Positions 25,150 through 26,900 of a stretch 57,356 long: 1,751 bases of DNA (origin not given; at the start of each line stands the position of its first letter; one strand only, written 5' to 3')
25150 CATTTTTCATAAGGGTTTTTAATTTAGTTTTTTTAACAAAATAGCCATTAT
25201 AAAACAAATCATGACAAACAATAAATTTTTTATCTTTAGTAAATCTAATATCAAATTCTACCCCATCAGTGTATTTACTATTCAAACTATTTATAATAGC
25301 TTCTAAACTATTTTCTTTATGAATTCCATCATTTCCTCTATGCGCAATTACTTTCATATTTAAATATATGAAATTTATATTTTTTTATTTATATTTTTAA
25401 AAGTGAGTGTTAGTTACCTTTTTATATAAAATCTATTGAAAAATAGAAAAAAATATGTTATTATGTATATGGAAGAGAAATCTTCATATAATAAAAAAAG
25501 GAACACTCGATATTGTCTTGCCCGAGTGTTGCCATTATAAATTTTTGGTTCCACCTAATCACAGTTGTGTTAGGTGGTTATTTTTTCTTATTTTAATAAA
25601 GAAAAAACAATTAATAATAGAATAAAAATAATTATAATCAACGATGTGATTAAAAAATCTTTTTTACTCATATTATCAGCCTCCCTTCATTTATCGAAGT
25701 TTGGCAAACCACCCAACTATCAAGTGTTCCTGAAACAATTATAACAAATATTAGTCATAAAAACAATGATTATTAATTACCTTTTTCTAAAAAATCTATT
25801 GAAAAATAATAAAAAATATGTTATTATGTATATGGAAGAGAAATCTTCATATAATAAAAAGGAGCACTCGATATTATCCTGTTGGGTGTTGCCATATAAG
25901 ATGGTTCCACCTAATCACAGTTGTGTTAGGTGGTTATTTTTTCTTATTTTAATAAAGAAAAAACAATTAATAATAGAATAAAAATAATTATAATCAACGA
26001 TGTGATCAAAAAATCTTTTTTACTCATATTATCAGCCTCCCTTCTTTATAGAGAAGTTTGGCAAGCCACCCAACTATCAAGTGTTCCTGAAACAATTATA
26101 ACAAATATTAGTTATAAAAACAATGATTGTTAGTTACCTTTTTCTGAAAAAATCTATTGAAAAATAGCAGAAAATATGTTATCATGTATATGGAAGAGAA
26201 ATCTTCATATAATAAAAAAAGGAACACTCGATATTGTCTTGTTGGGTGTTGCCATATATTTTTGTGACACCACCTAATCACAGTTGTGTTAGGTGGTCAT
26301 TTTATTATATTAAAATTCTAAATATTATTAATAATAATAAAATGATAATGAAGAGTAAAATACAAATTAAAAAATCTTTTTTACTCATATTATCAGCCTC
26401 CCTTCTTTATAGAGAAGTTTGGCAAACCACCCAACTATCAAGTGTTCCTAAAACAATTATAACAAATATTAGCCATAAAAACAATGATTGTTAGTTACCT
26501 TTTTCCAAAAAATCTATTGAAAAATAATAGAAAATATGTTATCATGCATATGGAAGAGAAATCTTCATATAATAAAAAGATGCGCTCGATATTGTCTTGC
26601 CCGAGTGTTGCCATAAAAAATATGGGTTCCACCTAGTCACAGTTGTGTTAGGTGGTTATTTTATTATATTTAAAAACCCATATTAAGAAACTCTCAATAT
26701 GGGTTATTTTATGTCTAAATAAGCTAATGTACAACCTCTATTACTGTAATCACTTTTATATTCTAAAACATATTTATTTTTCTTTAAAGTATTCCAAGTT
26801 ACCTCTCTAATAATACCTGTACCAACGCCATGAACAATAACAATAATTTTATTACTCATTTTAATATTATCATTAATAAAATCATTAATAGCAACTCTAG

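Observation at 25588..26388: Three untracked 27-codon genes show a coding-type conservation pattern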

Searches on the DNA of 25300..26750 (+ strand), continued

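Call 29: search_with_rna_model(model_id=R1, sources=[L101, L102, L103, L104, L105, L106, L107, L108, L109, L110, L111, L112, L113, L114, L115, L116, L117, L118, L119, L120, L121, L122], max_evalue=0.0001, make_alignment=true)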
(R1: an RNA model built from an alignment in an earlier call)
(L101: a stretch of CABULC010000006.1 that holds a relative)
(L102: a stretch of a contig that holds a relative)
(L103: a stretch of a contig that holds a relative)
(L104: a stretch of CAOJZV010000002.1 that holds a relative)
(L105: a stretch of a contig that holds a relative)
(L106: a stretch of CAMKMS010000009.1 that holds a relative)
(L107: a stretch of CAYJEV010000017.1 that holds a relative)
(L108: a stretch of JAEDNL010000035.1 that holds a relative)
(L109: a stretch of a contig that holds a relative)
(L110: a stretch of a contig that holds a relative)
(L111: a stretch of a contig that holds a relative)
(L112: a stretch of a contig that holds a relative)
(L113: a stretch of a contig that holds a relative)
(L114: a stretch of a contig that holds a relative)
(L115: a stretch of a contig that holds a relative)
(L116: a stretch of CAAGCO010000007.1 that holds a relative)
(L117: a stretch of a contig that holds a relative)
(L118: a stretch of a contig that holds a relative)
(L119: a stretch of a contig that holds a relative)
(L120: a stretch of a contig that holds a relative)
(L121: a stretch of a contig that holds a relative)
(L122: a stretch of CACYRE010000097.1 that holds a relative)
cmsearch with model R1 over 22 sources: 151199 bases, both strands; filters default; matches with E-value up to 0.0001: 20.
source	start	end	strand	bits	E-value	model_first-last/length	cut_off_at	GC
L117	2911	3022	+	106.2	1.1e-19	1-112/112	no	0.32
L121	117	227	-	105.8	1.3e-19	1-112/112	no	0.32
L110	4239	4346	-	105.1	1.8e-19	1-112/112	no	0.31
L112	3153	3259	-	103.6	3.8e-19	1-112/112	no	0.34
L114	3580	3693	-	102.2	7.6e-19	1-112/112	no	0.33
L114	2188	2296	-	101.5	1e-18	1-112/112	no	0.33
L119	1651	1761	+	100.4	1.8e-18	1-112/112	no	0.32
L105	7726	7835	+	98.3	5e-18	1-112/112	no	0.32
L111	5804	5911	+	97.1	8.9e-18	1-112/112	no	0.29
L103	668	781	-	96.2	1.4e-17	1-112/112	no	0.28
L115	6576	6687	+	93.7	4.7e-17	1-112/112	no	0.29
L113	920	1033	+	93.6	5.1e-17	1-112/112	no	0.32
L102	1561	1677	-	93.5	5.3e-17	1-112/112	no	0.34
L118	1151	1258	-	92.3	9.3e-17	1-112/112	no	0.32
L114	94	203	-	92.2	9.9e-17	1-112/112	no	0.35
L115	6040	6145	+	89.3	4.1e-16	1-112/112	no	0.28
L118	816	922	-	72.2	1.7e-12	1-112/112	no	0.3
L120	2572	2677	-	63.6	1.2e-10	1-112/112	no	0.28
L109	5511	5608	+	55.7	5.5e-09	1-112/112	no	0.32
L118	1133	1233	+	40.3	1.1e-05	1-112/112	no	0.29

Alignment A4: 20 matches aligned to the model, 130 columns, each read 5' to 3' on its own strand. Consensus structure (alignment columns), stored with it:
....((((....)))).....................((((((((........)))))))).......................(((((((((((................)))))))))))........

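Call 40: search_dna_similar(query=window:25430-25790:+, collection=plasmids, mode=distant, max_evalue=0.001)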
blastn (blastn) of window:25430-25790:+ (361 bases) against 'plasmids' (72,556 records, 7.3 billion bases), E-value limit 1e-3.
No match.

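Call 41: search_dna_similar(query=window:25430-25790:+, collection=phages, mode=distant, max_evalue=0.001)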
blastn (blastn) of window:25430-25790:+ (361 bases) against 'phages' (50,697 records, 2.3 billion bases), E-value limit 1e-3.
No match.

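Call 51: search_with_rna_model(model_id=R1, sources=[window, L001, L005, L007, L008, L010, L011, L013, L014, L017, L018, L019, L020, L021, L022, L023, L024, L025, L026, L028, L029, L030, L031, L032, L033, L034, L035, L036, L038, L039, L040, L043, L045, L046, L047, L048, L049, L050, L051, L052, L053, L054, L055, L056, L058, L061, L063, L064, L065, L066, L067, L068, L069, L070, L071, L073, L074, L075, L076, L077, L078, L079, L080, L081, L083, L084, L085, L087, L088, L091, L093, L095, L096, L097, L099, L100, L102, L103, L105, L109, L110, L111, L112, L113, L114, L115, L117, L118, L119, L120, L121], max_evalue=1e-7, make_alignment=true)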
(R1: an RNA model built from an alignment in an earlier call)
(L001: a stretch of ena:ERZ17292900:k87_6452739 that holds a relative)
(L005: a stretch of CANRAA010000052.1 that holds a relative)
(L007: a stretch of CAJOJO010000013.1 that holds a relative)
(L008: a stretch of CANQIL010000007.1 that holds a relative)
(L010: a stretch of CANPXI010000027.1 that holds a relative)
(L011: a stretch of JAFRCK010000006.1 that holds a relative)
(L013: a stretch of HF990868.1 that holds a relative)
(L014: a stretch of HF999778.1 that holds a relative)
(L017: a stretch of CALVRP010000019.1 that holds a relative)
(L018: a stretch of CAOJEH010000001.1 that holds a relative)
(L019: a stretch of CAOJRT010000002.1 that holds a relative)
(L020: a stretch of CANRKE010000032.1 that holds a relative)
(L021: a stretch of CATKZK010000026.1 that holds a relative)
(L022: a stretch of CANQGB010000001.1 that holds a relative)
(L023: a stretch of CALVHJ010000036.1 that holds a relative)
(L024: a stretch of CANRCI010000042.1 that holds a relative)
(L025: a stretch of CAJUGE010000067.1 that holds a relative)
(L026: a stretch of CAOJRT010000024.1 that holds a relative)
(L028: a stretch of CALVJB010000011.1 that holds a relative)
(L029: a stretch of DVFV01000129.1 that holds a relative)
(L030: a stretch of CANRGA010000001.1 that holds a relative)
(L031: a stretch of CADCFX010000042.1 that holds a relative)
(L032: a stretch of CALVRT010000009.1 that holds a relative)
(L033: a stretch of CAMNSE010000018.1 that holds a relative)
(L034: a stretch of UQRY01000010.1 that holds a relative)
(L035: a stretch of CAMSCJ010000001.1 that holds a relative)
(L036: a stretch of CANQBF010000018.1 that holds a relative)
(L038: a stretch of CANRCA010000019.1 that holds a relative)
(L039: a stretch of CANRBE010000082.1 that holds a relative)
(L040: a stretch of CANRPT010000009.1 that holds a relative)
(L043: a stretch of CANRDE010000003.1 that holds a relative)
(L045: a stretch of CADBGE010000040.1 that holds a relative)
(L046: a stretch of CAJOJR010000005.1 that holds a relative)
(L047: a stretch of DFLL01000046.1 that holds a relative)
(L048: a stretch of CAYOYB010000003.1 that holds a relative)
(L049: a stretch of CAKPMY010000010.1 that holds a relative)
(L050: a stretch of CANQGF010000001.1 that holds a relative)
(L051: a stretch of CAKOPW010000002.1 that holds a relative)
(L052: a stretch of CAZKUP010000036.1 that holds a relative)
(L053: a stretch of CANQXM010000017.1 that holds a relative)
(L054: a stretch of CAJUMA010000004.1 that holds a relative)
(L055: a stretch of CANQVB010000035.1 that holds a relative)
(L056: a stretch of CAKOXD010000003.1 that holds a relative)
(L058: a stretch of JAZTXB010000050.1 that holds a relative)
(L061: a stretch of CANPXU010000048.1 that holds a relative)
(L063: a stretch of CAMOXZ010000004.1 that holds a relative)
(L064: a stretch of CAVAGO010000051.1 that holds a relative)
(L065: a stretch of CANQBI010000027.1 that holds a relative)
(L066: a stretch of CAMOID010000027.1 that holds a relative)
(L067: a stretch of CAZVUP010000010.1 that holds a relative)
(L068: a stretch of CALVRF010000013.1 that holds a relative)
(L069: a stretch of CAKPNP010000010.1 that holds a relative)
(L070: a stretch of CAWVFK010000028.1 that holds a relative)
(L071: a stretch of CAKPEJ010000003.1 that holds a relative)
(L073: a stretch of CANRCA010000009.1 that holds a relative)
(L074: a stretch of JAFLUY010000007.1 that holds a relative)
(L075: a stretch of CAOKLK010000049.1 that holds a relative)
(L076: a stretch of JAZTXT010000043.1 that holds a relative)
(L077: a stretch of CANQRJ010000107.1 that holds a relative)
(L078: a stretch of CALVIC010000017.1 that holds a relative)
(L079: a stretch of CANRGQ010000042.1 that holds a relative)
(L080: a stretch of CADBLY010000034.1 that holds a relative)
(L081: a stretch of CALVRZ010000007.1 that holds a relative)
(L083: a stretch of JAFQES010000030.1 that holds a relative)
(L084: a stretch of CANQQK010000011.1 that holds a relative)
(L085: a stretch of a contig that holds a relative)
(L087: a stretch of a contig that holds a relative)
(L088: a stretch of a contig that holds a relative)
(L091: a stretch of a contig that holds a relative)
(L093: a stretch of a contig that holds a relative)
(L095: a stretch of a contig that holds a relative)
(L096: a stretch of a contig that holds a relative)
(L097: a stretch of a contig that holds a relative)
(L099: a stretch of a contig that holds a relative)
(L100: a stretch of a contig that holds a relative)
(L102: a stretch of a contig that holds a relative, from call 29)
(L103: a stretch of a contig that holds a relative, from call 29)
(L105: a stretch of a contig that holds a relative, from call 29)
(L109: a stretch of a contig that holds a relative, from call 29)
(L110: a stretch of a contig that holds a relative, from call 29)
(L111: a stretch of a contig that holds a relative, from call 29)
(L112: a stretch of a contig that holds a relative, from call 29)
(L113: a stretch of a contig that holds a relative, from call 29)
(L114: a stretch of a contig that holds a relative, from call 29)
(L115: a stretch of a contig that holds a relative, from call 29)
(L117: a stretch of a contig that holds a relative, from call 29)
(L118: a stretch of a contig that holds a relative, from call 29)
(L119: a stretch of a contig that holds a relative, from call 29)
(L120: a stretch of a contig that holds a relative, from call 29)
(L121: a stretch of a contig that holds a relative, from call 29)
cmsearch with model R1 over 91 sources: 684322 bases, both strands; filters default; matches with E-value up to 1e-7: 121.
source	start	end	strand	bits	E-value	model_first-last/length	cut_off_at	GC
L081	6727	6842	-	110.8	5.1e-20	1-112/112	no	0.33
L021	3817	3925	+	107.9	2e-19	1-112/112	no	0.32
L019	1115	1223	-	107.5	2.5e-19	1-112/112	no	0.33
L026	5716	5827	-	107.4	2.6e-19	1-112/112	no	0.35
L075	5692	5804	-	106.8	3.5e-19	1-112/112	no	0.34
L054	4232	4340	+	106.8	3.5e-19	1-112/112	no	0.33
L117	2911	3022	+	106.2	4.8e-19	1-112/112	no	0.32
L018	6386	6496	+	105.8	5.8e-19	1-112/112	no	0.32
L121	117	227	-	105.8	5.8e-19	1-112/112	no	0.32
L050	561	672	+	105.5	6.5e-19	1-112/112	no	0.35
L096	2243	2351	+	105.5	6.8e-19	1-112/112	no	0.32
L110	4239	4346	-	105.1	8e-19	1-112/112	no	0.31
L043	4156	4265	+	104.7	1e-18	1-112/112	no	0.33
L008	3684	3791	-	104.7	1e-18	1-112/112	no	0.3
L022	2521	2632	-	103.8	1.5e-18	1-112/112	no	0.31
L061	406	516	+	103.6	1.7e-18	1-112/112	no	0.32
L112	3153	3259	-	103.6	1.7e-18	1-112/112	no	0.34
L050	210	320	+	103.5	1.8e-18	1-112/112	no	0.32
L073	5035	5145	-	103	2.3e-18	1-112/112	no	0.29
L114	3580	3693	-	102.2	3.4e-18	1-112/112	no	0.33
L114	2188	2296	-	101.5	4.6e-18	1-112/112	no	0.33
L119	1651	1761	+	100.4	8.2e-18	1-112/112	no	0.32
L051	849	965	+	100.3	8.4e-18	1-112/112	no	0.3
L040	1874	1982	+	99.6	1.2e-17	1-112/112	no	0.33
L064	607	722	+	99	1.6e-17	1-112/112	no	0.34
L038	5623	5729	-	98.5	2e-17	1-112/112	no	0.32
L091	165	277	-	98.3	2.2e-17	1-112/112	no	0.34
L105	7726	7835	+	98.3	2.3e-17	1-112/112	no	0.32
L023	2465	2579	+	98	2.6e-17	1-112/112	no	0.33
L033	7126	7235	+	97.3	3.6e-17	1-112/112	no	0.33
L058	4464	4578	+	97.3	3.7e-17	1-112/112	no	0.3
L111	5804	5911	+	97.1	4e-17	1-112/112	no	0.29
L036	5434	5545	+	96.8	4.8e-17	1-112/112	no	0.29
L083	1015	1124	-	96.7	4.9e-17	1-112/112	no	0.32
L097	1138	1251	+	96.7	5e-17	1-112/112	no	0.31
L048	1747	1867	+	96.5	5.4e-17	1-112/112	no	0.31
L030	4341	4451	+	96.4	5.7e-17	1-112/112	no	0.34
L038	5969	6082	-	96.2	6.4e-17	1-112/112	no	0.26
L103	668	781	-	96.2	6.4e-17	1-112/112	no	0.28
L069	1923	2036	+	95.7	8.2e-17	1-112/112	no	0.29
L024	874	980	+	95.3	9.8e-17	1-112/112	no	0.35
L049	2731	2848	+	94.4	1.6e-16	1-112/112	no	0.31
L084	3285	3395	-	93.8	2e-16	1-112/112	no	0.34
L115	6576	6687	+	93.7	2.1e-16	1-112/112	no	0.29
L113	920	1033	+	93.6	2.3e-16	1-112/112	no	0.32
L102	1561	1677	-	93.5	2.4e-16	1-112/112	no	0.34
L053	5525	5639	+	92.5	3.9e-16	1-112/112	no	0.35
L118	1151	1258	-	92.3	4.2e-16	1-112/112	no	0.32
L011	5015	5127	-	92.2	4.4e-16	1-112/112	no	0.34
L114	94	203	-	92.2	4.5e-16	1-112/112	no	0.35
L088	632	744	+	91.7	5.7e-16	1-112/112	no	0.31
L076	2608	2726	-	91.4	6.5e-16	1-112/112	no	0.33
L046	2255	2362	-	90.9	8.3e-16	1-112/112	no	0.31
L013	2676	2796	-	90.9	8.6e-16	1-112/112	no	0.31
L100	3668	3792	-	90.7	9.4e-16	1-112/112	no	0.3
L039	235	348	-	90.5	1e-15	1-112/112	no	0.29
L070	6487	6607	+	90.5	1e-15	1-112/112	no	0.33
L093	356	467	-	89.9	1.4e-15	1-112/112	no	0.31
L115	6040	6145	+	89.3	1.8e-15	1-112/112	no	0.28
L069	1569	1680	+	88.7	2.4e-15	1-112/112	no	0.33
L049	3116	3233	+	88.6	2.6e-15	1-112/112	no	0.32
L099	71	181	+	88.3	3e-15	1-112/112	no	0.31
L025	755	866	+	86.5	7.3e-15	1-112/112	no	0.31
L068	7798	7907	-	86.4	7.6e-15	1-112/112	no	0.36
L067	1229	1337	+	86.3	8.2e-15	1-112/112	no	0.35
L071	4606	4720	+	86.2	8.4e-15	1-112/112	no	0.33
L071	4218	4332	+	86.2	8.5e-15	1-112/112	no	0.31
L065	2686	2792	-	85.8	1e-14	1-112/112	no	0.36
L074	5576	5693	+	85.4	1.2e-14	1-112/112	no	0.35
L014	6017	6133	-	85.4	1.3e-14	1-112/112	no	0.26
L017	4587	4696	+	85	1.5e-14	1-112/112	no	0.35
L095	3965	4077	-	85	1.5e-14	1-112/112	no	0.31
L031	470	578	-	84.5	1.9e-14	1-112/112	no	0.36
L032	4915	5024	-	84.4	2e-14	1-112/112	no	0.37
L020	2790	2904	-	84.3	2.1e-14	1-112/112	no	0.3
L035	4702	4823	+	83.9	2.6e-14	1-112/112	no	0.29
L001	2641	2753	-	83.6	3e-14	1-112/112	no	0.36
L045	1073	1181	+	81.8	7.2e-14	1-112/112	no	0.35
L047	5964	6074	+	81.8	7.2e-14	1-112/112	no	0.36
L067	1536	1641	+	81.8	7.4e-14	1-112/112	no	0.33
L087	4829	4935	-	80.9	1.1e-13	1-112/112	no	0.32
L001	3001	3110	-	80.4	1.4e-13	1-112/112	no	0.36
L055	922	1034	+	80.1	1.6e-13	1-112/112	no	0.37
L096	6541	6652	+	79.9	1.8e-13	1-112/112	no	0.29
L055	164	269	+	78.3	3.9e-13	1-112/112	no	0.36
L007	295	400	-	78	4.6e-13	1-112/112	no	0.35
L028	5728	5847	-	78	4.7e-13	1-112/112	no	0.3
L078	2244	2367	+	77.9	4.9e-13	1-112/112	no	0.31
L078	2508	2624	+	77.3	6.5e-13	1-112/112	no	0.31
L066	3675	3782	-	77.3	6.6e-13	1-112/112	no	0.3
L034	3715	3820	-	76.9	8e-13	1-112/112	no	0.36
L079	1263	1378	-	74.9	2.2e-12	1-112/112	no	0.35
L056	3953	4064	-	73.2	4.7e-12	1-112/112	no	0.34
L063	6945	7054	-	72.6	6.5e-12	1-112/112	no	0.32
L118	816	922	-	72.2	7.9e-12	1-112/112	no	0.3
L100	3286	3411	-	72.2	7.9e-12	1-112/112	no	0.33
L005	201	313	+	70.5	1.8e-11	1-112/112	no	0.36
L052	5305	5415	+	69.9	2.5e-11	1-112/112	no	0.29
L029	537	652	+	69.8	2.5e-11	1-112/112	no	0.26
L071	4994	5099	+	69.2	3.4e-11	1-112/112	no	0.35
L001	2305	2418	-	68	6.2e-11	1-112/112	no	0.37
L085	1574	1688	-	67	1e-10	1-112/112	no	0.32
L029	173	288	+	65.7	1.9e-10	1-112/112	no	0.28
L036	5810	5915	+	64.9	2.8e-10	1-112/112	no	0.32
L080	717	814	-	64.2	3.9e-10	1-112/112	no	0.33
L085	594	710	-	64.1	4.1e-10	1-112/112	no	0.33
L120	2572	2677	-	63.6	5.2e-10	1-112/112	no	0.28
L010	6815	6923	-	63.4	5.8e-10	1-112/112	no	0.31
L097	908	1016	+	62.6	8.5e-10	1-112/112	no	0.31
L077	1284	1374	-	62.5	9.2e-10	1-112/112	no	0.32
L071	3851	3960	+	61.5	1.5e-09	1-112/112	no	0.32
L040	3053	3167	+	60.7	2.2e-09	1-112/112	no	0.31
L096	1790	1905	+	58.1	7.8e-09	1-112/112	no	0.31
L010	7146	7251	-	56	2.2e-08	1-112/112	no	0.34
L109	5511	5608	+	55.7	2.5e-08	1-112/112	no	0.32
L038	5346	5448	-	54.1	5.4e-08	1-112/112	no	0.23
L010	7477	7583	-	53.9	6.1e-08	1-112/112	no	0.36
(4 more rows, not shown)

Alignment A5: 121 matches aligned to the model, 155 columns, each read 5' to 3' on its own strand. Consensus structure (alignment columns), stored with it:
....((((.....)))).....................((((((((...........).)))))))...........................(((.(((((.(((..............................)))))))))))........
